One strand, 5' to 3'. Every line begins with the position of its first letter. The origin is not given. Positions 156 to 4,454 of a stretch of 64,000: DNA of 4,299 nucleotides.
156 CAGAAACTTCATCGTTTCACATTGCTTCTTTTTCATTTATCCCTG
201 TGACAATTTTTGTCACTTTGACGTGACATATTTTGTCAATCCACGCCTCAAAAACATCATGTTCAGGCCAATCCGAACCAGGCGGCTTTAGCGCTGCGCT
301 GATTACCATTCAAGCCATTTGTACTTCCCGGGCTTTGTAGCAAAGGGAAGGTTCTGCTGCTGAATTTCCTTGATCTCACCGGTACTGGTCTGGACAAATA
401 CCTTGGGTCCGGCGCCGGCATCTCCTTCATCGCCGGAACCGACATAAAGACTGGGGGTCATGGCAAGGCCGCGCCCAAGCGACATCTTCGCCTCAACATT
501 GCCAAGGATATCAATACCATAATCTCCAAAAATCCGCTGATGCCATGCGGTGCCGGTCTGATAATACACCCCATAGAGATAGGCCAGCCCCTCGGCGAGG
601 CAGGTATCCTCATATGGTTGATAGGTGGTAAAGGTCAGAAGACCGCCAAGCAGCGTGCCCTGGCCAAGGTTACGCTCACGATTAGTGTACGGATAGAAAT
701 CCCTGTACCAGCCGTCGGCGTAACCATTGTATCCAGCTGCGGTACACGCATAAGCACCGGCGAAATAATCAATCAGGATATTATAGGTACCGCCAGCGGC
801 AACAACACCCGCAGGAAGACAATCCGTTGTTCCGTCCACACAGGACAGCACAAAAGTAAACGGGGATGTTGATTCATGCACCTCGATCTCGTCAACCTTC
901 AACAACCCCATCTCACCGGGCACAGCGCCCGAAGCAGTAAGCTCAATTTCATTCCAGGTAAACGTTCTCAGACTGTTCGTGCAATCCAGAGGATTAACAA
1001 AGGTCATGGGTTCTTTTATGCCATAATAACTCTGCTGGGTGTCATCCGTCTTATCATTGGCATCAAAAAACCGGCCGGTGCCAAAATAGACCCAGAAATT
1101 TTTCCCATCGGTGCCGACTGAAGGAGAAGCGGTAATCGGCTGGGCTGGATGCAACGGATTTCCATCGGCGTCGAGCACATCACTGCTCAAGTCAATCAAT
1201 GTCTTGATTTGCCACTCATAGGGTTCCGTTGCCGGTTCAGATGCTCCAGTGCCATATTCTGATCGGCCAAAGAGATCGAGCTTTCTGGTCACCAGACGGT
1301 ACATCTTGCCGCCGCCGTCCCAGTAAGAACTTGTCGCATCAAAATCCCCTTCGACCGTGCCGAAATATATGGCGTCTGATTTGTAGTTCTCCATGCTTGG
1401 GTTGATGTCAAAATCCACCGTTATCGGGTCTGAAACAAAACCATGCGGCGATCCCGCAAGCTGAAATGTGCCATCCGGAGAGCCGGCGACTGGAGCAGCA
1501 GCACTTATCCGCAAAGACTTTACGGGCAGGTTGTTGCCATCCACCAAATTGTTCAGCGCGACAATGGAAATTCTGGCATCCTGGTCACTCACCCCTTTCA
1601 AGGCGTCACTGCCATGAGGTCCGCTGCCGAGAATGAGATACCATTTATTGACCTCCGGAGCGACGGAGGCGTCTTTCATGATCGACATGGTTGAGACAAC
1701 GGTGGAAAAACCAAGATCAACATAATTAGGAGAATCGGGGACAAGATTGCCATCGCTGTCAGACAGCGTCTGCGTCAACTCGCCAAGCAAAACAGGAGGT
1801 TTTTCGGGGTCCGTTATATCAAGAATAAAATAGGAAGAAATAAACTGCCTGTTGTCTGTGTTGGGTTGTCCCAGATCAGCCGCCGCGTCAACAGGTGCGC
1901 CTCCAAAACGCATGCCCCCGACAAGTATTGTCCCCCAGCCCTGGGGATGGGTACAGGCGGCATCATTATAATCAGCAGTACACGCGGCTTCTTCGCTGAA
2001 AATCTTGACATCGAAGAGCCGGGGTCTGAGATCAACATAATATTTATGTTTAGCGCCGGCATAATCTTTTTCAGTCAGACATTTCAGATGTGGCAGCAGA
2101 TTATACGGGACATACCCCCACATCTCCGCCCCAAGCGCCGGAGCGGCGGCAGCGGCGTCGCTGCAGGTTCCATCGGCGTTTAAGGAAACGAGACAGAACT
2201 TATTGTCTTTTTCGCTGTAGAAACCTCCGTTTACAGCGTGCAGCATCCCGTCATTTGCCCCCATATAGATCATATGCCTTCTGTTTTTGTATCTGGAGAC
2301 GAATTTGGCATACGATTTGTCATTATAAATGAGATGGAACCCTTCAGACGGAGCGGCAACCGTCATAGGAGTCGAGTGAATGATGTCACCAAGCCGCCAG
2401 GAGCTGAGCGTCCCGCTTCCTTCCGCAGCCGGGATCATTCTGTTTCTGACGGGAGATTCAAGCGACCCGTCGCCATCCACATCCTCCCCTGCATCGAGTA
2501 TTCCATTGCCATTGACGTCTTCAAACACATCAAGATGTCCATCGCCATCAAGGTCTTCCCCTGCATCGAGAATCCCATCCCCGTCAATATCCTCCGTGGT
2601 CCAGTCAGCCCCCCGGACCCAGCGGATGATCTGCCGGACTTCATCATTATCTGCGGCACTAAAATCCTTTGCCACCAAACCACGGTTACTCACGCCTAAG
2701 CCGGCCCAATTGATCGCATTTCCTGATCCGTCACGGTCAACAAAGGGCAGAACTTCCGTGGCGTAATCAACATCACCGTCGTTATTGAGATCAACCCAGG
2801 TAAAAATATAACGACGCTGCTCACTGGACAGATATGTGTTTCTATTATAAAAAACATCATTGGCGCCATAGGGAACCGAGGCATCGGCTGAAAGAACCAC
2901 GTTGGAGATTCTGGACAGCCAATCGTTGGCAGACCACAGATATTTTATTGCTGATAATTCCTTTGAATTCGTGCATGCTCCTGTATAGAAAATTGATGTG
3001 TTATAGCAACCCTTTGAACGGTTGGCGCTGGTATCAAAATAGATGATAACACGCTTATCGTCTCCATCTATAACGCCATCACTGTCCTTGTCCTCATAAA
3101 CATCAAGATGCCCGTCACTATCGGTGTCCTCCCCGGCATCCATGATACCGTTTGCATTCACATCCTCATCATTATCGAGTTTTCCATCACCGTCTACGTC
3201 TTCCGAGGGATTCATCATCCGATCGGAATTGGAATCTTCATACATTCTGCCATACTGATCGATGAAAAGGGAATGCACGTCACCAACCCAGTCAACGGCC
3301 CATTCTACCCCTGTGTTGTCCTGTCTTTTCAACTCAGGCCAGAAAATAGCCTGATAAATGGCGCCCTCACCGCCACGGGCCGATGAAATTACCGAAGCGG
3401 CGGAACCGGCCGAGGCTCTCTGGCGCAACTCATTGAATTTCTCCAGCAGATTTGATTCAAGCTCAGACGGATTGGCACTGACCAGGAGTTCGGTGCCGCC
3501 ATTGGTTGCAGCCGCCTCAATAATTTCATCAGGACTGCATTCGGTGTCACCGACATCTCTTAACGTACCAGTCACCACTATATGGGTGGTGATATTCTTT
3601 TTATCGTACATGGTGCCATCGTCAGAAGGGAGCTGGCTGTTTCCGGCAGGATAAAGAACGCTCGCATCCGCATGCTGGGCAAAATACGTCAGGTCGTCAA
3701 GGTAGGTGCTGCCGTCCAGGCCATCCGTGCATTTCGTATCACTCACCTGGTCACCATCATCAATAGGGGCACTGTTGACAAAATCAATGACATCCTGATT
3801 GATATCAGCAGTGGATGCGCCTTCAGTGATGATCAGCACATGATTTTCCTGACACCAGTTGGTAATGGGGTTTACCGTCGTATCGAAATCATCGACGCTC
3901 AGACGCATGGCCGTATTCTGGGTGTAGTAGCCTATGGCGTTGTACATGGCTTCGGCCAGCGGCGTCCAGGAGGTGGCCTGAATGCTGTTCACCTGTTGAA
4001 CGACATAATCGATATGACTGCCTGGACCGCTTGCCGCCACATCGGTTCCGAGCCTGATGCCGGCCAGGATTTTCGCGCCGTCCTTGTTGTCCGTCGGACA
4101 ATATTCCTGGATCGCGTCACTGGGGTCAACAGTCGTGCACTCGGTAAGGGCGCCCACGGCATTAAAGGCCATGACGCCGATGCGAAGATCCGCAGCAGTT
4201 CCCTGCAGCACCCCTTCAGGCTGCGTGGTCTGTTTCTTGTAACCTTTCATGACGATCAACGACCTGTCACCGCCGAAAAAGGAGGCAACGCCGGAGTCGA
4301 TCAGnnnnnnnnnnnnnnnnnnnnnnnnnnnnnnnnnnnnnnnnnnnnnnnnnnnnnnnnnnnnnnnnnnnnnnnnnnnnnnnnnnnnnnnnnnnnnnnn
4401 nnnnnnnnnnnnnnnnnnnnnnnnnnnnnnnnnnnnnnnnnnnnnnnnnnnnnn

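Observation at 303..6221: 1972-aa PilY1 with an unusual module stack: MIDAS motif, three CBM5/12-like repeats, two thrombospondin-type-3-like Ca blocks, beta-propeller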

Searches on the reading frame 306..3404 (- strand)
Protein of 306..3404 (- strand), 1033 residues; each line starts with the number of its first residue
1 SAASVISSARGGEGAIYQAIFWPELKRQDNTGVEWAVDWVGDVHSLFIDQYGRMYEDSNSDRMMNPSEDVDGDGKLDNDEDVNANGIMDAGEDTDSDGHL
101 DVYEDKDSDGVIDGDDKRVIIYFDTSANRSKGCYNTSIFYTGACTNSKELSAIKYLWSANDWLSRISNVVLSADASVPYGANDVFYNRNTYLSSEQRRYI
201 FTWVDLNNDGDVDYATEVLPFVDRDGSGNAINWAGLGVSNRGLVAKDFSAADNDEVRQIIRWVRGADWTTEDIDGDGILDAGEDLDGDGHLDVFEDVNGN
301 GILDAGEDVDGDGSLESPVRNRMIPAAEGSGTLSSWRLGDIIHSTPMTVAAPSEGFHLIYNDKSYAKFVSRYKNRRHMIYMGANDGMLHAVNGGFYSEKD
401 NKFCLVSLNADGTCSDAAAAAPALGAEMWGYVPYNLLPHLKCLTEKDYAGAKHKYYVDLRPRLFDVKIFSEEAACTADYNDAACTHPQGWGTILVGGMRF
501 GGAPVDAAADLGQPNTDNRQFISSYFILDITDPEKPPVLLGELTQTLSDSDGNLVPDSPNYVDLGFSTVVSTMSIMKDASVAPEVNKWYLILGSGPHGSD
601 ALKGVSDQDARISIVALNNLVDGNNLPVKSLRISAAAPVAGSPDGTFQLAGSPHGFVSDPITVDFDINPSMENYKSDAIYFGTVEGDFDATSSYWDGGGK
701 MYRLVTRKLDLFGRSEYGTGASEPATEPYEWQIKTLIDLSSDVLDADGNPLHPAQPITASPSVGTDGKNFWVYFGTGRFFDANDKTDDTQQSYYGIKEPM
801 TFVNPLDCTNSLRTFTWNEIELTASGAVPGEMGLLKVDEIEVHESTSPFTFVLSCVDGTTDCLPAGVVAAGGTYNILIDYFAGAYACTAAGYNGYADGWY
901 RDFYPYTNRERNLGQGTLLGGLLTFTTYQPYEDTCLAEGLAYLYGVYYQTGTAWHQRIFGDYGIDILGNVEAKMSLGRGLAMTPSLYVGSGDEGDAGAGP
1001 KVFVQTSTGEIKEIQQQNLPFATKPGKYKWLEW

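Call 40: predict_structure(alignment_id=A2)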
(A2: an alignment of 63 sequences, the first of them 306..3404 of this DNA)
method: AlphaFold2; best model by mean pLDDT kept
length: 1033 residues; sequences in the alignment: 63
mean_pLDDT: 82.0   pTM: 0.87
mean pLDDT of the five models: 82.0, 81.8, 79.4, 79.4, 78.6
residues with pLDDT >= 90: 377; 70-90: 471; 50-70: 145; < 50: 40
segments of 3 or more residues with pLDDT < 50: 1-9, 74-76, 86-88, 1024-1033
pLDDT, mean of each block of 10 residues (from residue 1): 41 73 84 85 84 82 73 51 49 53 57 69 85 79 82 87 75 57 82 86 91 92 86 83 89 86 74 52 56 57 63 62 84 77 70 81 90 85 79 86 87 77 88 91 75 61 93 94 94 89 85 90 93 92 89 78 92 92 92 93 92 95 92 95 95 95 77 88 90 86 96 88 92 97 88 92 88 92 86 96 82 92 91 95 88 90 92 91 78 88 91 86 91 79 94 90 85 88 70 57 79 82 43 28
secondary structure, 60 per line:
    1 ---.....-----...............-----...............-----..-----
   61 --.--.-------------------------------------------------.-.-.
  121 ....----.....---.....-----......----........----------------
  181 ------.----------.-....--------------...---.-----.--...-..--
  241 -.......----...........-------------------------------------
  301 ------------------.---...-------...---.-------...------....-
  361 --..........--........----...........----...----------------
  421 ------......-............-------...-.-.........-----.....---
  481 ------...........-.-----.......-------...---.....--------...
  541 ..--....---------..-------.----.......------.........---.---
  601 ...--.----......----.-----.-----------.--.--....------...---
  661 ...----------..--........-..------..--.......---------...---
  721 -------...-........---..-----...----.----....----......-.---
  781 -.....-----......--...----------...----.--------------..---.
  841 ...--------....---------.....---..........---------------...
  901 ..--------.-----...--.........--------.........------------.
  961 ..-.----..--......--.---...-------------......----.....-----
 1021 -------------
elements in order (helices of 4 or more, strands of 3 or more residues): E4-8 E14-28 E34-48 E120-124 E129-133 H137-141 E147-149 H159-164 E200-203 E218-220 H244-248 H253-263 E323-325 E333-335 E347-349 H356-359 H363-372 E375-382 E387-397 E402-404 E427-432 H434-444 E459-467 H473-477 E490-497 H507-511 E519-521 E525-529 E538-542 E545-548 E572-578 E585-593 E611-616 E645-648 E655-657 E661-663 E678-685 E699-705 E715-717 E732-739 E750-752 E762-765 E770-775 H782-786 E792-797 E800-802 E813-815 E840-843 E852-855 H865-869 H874-882 E898-902 E917-919 E922-930 E939-947 E973-978 E985-987 E1001-1006 E1011-1015

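Call 44: fold_search(model_id=the predicted structure, library=pdb)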
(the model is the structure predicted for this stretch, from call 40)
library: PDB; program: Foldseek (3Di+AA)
matches with E <= 10: 459; with E <= 0.001: 4
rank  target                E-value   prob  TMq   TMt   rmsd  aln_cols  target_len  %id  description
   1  3hx6_A                2.6e-16  1.00  0.33  0.64   8.9       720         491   17  Crystal structure of Pseudomonas aeruginosa PilY1 C-terminal domain (released 2010-01-26)
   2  3hx6_B                3.9e-16  1.00  0.32  0.64   8.9       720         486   17  Crystal structure of Pseudomonas aeruginosa PilY1 C-terminal domain (released 2010-01-26)
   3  8rmj_A                5.2e-04  0.92  0.17  0.25  19.8       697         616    8  Drosophila Semaphorin 2b in complex with glycosaminoglycan mimic SOS (released 2024-07-31)
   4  5b4w_D                9.5e-04  0.91  0.17  0.32  16.5       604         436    9  Crystal structure of Plexin inhibitor complex (released 2016-12-28)
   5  5b4w_F                1.0e-03  0.97  0.19  0.38  17.2       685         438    9  Crystal structure of Plexin inhibitor complex (released 2016-12-28)
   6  4k3j_B                1.2e-03  0.87  0.17  0.29  18.2       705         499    8  Crystal structure of Onartuzumab Fab in complex with MET and HGF-beta (released 2013-08-28)
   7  6qp8_B                1.3e-03  0.75  0.16  0.23  20.4       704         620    9  Drosophila Semaphorin 2b (released 2019-08-21)
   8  6qp8_A                1.6e-03  0.84  0.17  0.25  19.8       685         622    8  Drosophila Semaphorin 2b (released 2019-08-21)
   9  6qp7_B                1.6e-03  0.87  0.16  0.23  18.6       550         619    9  Drosophila Semaphorin 2a (released 2019-08-21)
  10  6qp7_A                1.9e-03  0.85  0.16  0.23  18.8       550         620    9  Drosophila Semaphorin 2a (released 2019-08-21)
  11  6xn0_B                2.0e-03  0.75  0.11  0.25  12.5       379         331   10  Crystal structure of GH43_1 enzyme from Xanthomonas citri (released 2020-12-02)
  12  3nvn_B                2.4e-03  0.99  0.20  0.38  12.6       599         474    8  Molecular mechanism of guidance cue recognition (released 2010-09-15)
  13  7vf3_A                2.7e-03  0.95  0.18  0.32  15.7       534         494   10  Plexin B1 extracellular fragment in complex with lasso-grafted PB1m7 peptide (released 2022-08-17)
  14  5b4w_E                2.8e-03  0.89  0.18  0.33  15.9       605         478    9  Crystal structure of Plexin inhibitor complex (released 2016-12-28)
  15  3okw_B                3.8e-03  0.87  0.16  0.28  18.5       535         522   10  Mouse Semaphorin 6A, extracellular domains 1-2 (released 2010-10-13)
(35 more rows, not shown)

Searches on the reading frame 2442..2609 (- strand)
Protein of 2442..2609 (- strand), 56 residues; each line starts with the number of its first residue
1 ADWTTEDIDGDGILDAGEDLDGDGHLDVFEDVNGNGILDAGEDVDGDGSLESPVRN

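Call 15: search_protein_families(library=pfam, proteins=[window:2442-2609:-], max_evalue=10)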
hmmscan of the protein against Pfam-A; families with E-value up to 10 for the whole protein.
window:2442-2609:- (56 aa): 10 families
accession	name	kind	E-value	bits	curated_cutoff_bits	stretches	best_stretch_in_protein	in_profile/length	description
PF00036.39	EF-hand_1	-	0.0066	16.4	25.4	2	19-30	10-21/29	EF hand domain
PF13202.12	EF-hand_5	-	0.0098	15.8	25.9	1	19-30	9-20/25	EF hand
PF13517.12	FG-GAP_3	-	0.012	16.7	26.9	2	19-29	50-60/61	FG-GAP-like repeat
PF20615.3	DUF6802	-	0.017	15.5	27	1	4-50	32-77/102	Family of unknown function (DUF6802)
PF23657.1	DUF7151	-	0.019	15.3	27.2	1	30-42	26-38/46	Domain of unknown function (DUF7151)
PF13405.12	EF-hand_6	-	0.025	14.8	25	0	19-30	10-21/30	EF-hand domain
PF01839.29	FG-GAP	-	0.037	14.4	22.1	3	14-28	5-18/37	FG-GAP repeat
PF17210.9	SdrD_B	-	0.18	12.5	29.7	1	28-43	7-22/112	SdrD B-like domain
PF22807.2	TrAA12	-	1.2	7.8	30.9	1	7-48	388-429/463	TrAA12-like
PF02412.23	TSP_3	-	2.3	8.4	25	1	6-15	14-23/36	Thrombospondin type 3 repeat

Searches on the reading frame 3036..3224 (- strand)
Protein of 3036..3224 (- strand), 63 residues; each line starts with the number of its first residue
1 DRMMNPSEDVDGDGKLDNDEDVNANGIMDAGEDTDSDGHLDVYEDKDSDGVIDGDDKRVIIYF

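Call 15: search_protein_families(library=pfam, proteins=[window:3036-3224:-], max_evalue=10)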
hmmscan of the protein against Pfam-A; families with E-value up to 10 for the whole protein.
window:3036-3224:- (63 aa): 5 families
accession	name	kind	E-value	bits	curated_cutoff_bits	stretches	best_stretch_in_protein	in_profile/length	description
PF20615.3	DUF6802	-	0.18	12.2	27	1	4-45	30-70/102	Family of unknown function (DUF6802)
PF22807.2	TrAA12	-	1.1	8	30.9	1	10-56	387-433/463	TrAA12-like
PF00036.39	EF-hand_1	-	4.5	7.5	25.4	1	9-20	10-21/29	EF hand domain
PF23657.1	DUF7151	-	5.5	7.5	27.2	1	28-44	22-38/46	Domain of unknown function (DUF7151)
PF01839.29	FG-GAP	-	5.5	7.4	22.1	1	9-17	9-17/37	FG-GAP repeat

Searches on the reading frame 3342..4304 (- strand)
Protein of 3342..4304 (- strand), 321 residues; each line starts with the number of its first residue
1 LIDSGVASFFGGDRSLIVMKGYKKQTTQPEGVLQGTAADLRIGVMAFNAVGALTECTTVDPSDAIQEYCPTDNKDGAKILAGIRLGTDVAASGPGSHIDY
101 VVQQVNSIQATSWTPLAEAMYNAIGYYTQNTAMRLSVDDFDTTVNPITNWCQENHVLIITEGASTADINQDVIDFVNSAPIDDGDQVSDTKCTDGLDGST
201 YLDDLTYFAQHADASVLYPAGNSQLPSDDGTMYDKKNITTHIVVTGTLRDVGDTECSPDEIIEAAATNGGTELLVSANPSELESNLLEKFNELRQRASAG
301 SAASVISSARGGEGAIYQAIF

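Call 15: search_protein_families(library=pfam, proteins=[window:3342-4304:-], max_evalue=10)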
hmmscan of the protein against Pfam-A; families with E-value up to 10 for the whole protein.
window:3342-4304:- (321 aa): 4 families
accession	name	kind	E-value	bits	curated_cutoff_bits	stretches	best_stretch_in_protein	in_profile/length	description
PF20536.3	DUF6751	-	0.023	15.2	27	1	124-205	7-88/113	Family of unknown function (DUF6751)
PF12818.12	Tegument_dsDNA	-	0.031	13.9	27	1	238-288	161-209/277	dsDNA viral tegument protein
PF06101.16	Vps62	-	0.061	12.1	22.1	1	108-183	120-191/541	Vacuolar protein sorting-associated protein 62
PF24768.1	ARM_ARMC5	-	0.18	11.5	79.9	1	235-307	81-153/289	ARMC5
